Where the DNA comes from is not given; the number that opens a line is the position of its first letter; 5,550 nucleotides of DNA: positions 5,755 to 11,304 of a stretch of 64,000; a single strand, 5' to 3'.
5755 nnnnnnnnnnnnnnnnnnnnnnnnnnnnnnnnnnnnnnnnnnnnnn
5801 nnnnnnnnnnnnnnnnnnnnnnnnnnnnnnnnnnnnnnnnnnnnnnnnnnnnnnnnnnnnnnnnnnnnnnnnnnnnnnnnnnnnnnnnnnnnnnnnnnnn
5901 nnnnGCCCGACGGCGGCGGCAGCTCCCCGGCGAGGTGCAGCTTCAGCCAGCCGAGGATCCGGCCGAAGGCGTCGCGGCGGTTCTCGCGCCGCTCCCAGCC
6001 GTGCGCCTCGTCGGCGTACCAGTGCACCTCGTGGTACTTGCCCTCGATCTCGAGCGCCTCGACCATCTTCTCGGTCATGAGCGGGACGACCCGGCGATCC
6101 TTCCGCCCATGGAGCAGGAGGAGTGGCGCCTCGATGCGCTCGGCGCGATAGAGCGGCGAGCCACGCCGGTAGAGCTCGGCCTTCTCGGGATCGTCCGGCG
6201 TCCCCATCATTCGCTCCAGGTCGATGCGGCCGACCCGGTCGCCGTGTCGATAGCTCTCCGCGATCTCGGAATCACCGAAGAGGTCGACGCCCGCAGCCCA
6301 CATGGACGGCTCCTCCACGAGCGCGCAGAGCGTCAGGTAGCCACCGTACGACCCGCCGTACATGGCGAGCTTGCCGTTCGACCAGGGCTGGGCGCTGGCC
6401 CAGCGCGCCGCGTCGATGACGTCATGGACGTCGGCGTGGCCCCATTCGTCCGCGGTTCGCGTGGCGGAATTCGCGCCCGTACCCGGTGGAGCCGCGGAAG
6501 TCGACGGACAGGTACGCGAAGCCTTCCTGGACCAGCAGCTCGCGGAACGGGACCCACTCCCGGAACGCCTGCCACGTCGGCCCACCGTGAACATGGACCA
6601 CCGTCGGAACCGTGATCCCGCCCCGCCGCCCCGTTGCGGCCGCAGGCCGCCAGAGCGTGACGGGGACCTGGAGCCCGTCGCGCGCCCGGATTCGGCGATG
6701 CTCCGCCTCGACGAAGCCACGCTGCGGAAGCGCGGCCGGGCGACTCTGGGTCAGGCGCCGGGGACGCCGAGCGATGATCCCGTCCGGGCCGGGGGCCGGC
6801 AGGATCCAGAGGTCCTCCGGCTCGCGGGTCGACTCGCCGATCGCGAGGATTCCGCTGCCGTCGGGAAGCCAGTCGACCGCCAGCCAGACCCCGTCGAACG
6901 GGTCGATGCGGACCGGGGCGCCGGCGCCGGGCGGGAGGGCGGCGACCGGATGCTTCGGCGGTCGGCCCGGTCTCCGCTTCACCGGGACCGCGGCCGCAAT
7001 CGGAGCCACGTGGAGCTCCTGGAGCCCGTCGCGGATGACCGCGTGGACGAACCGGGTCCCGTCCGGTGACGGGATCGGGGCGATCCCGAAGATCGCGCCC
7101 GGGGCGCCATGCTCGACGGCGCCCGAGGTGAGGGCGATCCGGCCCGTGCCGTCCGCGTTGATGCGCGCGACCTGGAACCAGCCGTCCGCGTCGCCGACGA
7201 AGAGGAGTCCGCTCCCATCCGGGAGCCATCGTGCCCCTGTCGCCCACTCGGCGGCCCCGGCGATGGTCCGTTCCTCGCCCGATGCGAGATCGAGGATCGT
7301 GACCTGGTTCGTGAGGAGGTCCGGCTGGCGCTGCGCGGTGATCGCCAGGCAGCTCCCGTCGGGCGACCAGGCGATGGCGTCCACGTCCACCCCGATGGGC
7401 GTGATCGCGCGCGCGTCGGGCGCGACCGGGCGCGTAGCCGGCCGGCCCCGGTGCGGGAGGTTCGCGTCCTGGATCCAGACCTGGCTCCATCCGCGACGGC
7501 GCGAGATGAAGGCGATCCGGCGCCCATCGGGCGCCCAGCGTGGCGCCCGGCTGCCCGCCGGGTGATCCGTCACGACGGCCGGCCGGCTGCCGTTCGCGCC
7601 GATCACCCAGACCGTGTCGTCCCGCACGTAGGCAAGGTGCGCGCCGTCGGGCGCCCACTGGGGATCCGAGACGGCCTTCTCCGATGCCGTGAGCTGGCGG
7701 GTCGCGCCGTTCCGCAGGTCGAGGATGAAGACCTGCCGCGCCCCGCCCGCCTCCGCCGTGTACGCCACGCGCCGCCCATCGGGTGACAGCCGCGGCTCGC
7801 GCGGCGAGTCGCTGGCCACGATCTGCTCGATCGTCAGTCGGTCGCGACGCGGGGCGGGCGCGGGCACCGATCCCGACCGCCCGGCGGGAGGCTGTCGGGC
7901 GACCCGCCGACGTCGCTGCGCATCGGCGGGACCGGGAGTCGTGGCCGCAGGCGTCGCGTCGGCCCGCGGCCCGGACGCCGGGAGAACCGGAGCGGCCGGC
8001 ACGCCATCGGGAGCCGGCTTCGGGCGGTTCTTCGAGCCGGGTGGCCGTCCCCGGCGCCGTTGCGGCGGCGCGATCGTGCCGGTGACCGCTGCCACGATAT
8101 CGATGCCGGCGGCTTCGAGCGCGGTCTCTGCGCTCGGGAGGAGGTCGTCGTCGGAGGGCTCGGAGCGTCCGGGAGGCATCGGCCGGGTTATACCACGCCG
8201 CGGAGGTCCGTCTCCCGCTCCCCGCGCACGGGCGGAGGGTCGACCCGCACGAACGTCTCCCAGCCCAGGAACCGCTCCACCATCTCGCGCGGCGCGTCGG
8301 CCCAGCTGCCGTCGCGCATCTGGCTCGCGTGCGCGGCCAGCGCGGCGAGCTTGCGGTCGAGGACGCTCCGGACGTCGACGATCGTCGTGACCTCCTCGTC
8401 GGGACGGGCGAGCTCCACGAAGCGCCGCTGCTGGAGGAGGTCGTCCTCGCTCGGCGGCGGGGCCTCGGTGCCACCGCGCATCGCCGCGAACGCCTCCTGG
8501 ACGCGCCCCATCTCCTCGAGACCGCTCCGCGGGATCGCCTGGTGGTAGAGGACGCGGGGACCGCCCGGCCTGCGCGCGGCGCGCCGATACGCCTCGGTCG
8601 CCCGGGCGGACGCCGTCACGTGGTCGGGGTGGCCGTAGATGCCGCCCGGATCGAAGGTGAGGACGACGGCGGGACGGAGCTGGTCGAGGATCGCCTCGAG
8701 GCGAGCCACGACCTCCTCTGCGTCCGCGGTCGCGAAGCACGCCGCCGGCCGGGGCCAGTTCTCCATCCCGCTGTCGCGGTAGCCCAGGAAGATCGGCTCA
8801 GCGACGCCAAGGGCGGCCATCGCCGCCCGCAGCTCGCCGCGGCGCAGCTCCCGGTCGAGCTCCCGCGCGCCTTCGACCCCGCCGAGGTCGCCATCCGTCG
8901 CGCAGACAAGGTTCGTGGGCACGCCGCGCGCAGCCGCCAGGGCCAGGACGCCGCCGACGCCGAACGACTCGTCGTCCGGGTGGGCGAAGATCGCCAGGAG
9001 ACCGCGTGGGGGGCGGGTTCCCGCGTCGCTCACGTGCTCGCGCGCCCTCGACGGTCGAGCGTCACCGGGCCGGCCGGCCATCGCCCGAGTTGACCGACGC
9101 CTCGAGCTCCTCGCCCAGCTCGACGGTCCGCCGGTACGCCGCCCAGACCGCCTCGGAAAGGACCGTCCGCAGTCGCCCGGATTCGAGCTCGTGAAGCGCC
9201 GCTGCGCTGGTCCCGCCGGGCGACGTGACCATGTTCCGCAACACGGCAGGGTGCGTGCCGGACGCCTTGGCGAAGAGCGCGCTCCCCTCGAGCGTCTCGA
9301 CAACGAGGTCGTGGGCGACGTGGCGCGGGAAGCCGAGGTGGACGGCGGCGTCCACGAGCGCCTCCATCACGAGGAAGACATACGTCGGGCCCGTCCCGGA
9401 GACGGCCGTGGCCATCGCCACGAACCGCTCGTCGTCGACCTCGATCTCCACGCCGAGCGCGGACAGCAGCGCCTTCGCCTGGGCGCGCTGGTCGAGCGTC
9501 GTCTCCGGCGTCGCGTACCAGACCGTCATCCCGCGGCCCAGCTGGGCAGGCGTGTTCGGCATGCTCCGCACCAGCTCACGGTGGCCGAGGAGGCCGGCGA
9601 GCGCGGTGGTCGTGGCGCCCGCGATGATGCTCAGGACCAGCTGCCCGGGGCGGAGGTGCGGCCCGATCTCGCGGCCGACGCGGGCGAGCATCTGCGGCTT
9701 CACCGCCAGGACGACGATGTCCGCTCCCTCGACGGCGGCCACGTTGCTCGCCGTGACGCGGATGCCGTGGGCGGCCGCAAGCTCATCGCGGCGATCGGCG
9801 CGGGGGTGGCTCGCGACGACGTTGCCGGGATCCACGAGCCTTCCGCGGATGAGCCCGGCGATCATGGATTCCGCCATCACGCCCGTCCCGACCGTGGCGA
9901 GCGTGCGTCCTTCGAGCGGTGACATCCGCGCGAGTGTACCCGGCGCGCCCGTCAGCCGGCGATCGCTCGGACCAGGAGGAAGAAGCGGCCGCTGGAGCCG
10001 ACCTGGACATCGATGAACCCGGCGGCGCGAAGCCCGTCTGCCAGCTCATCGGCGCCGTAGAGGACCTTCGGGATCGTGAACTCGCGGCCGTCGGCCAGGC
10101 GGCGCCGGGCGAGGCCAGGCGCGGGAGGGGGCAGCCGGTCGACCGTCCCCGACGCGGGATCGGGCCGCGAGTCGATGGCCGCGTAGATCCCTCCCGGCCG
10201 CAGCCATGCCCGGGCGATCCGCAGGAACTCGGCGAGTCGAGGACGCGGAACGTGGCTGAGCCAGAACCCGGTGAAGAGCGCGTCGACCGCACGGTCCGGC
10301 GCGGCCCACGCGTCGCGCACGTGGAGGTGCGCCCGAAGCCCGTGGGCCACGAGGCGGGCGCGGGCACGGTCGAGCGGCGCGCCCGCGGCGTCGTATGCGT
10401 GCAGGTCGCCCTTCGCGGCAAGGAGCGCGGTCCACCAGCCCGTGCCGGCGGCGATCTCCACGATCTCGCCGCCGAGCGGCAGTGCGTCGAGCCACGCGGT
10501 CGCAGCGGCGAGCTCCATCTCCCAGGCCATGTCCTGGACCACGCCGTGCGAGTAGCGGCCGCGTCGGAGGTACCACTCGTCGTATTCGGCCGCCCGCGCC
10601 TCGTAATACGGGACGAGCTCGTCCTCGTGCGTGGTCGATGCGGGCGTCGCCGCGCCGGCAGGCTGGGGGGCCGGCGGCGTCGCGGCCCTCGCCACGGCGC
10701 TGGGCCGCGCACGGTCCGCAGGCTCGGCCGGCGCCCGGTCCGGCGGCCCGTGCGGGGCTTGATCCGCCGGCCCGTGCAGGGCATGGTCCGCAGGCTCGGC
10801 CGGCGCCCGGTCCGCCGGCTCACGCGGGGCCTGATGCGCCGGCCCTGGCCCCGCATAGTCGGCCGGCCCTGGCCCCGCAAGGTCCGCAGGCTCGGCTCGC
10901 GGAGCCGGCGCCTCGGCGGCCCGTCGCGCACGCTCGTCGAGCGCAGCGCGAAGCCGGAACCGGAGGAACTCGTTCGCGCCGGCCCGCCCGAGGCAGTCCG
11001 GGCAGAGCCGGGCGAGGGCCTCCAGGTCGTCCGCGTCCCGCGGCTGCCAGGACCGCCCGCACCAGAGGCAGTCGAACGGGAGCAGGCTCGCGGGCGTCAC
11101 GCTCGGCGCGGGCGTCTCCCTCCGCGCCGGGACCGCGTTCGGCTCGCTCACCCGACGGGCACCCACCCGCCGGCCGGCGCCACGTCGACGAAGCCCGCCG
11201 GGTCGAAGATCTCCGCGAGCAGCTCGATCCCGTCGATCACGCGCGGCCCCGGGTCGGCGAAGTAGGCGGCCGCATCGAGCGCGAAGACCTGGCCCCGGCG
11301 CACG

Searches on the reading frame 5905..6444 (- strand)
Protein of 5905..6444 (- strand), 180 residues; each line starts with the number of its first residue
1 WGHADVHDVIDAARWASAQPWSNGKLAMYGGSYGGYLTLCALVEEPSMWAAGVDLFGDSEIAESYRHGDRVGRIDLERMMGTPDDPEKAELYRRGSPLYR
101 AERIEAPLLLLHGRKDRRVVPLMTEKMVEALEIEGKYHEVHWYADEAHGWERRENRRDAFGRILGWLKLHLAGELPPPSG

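Call 48: search_protein_families(library=pfam, proteins=[window:5905-6444:-], max_evalue=0.001)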
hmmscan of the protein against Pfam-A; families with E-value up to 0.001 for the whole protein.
window:5905-6444:- (180 aa): 5 families
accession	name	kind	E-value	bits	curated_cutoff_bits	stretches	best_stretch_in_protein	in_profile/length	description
PF00326.27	Peptidase_S9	-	4.4e-30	105.2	22.6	1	1-172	40-211/213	Prolyl oligopeptidase family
PF02129.25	Peptidase_S15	-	1.3e-13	51.7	23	1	4-69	75-141/262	X-Pro dipeptidyl-peptidase (S15 family)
PF01738.24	DLH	-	1.6e-07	31.5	21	1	11-156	83-194/217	Dienelactone hydrolase family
PF12146.15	Hydrolase_4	-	1.7e-07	31.2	27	1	100-148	186-232/239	Serine aminopeptidase, S33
PF20434.5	BD-FAE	-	0.00014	21.9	26.8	0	49-130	133-214/215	BD-FAE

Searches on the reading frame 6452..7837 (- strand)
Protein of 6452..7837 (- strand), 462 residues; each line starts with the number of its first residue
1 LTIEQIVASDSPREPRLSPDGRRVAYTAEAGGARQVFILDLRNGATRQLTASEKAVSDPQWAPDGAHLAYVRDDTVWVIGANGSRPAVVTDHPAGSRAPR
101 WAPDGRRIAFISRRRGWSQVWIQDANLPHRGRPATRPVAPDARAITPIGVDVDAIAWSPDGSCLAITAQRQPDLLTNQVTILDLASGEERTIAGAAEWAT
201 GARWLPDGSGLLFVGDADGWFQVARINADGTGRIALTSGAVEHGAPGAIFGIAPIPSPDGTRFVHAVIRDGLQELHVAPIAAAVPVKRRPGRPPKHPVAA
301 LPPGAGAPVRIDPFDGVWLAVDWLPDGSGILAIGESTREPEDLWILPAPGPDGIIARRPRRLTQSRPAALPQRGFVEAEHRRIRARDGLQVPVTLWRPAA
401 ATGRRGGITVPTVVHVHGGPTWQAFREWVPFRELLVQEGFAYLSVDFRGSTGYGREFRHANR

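Call 48: search_protein_families(library=pfam, proteins=[window:6452-7837:-], max_evalue=0.001)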
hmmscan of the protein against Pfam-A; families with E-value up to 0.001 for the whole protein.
window:6452-7837:- (462 aa): 5 families
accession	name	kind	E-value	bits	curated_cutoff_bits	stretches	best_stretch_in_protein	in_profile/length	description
PF07676.18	PD40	-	4.4e-24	84.3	20.9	1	89-122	4-38/38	WD40-like Beta Propeller Repeat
PF00930.27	DPPIV_N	-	3.3e-13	49.5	22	1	33-91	22-80/354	Dipeptidyl peptidase IV (DPP IV) N-terminal region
PF25174.1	Beta-prop_THOC3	-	3.1e-09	36.7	305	0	154-226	93-158/272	THOC3 beta-propeller domain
PF00326.27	Peptidase_S9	-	0.00057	19.9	22.6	1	434-461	9-36/213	Prolyl oligopeptidase family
PF23414.1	Beta-prop_EML_2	-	0.00085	19.2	90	0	148-228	38-112/266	Echinoderm microtubule-associated protein second beta-propeller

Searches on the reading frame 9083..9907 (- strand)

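Call 48: search_protein_families(library=pfam, proteins=[window:9083-9907:-], max_evalue=0.001)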
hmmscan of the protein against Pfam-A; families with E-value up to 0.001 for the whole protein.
window:9083-9907:- (275 aa): 4 families
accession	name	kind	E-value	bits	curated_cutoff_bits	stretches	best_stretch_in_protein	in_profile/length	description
PF14748.11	P5CR_dimer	-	2.2e-32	111.9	25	1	162-264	3-105/105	Pyrroline-5-carboxylate reductase dimerisation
PF03807.23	F420_oxidored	-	6.2e-17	62.4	21.6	1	3-97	2-94/94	NADP oxidoreductase coenzyme F420-dependent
PF03446.21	NAD_binding_2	-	0.00051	20.5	21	1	3-92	2-90/161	NAD binding domain of 6-phosphogluconate dehydrogenase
PF02153.23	PDH_N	-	0.00055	19.9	26.5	1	40-92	23-76/154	Prephenate dehydrogenase, nucleotide-binding domain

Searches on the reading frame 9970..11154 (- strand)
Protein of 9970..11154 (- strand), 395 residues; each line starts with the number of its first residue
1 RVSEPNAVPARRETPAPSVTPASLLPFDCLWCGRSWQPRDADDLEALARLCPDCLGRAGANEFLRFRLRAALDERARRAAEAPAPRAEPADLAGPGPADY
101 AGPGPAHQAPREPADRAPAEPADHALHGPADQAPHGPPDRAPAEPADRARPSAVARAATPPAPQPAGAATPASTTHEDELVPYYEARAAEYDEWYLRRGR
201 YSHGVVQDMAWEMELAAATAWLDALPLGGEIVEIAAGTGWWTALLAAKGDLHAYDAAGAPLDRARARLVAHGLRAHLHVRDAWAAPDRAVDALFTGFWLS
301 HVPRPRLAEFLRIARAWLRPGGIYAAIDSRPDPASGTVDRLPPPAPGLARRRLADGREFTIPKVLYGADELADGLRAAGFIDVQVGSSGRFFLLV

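Call 48: search_protein_families(library=pfam, proteins=[window:9970-11154:-], max_evalue=0.001)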
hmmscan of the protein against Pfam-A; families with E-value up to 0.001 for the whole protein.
window:9970-11154:- (395 aa): 4 families
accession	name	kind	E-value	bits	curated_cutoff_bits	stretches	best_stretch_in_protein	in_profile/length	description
PF13649.12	Methyltransf_25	-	3.2e-12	47.4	27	1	231-322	1-97/97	Methyltransferase domain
PF08242.18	Methyltransf_12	-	1e-07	33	30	1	232-323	1-97/98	Methyltransferase domain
PF08241.18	Methyltransf_11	-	4.9e-07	30.7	21.2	1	233-325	2-94/95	Methyltransferase domain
PF13489.12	Methyltransf_23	-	1.8e-06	28.2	27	1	223-380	18-159/164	Methyltransferase domain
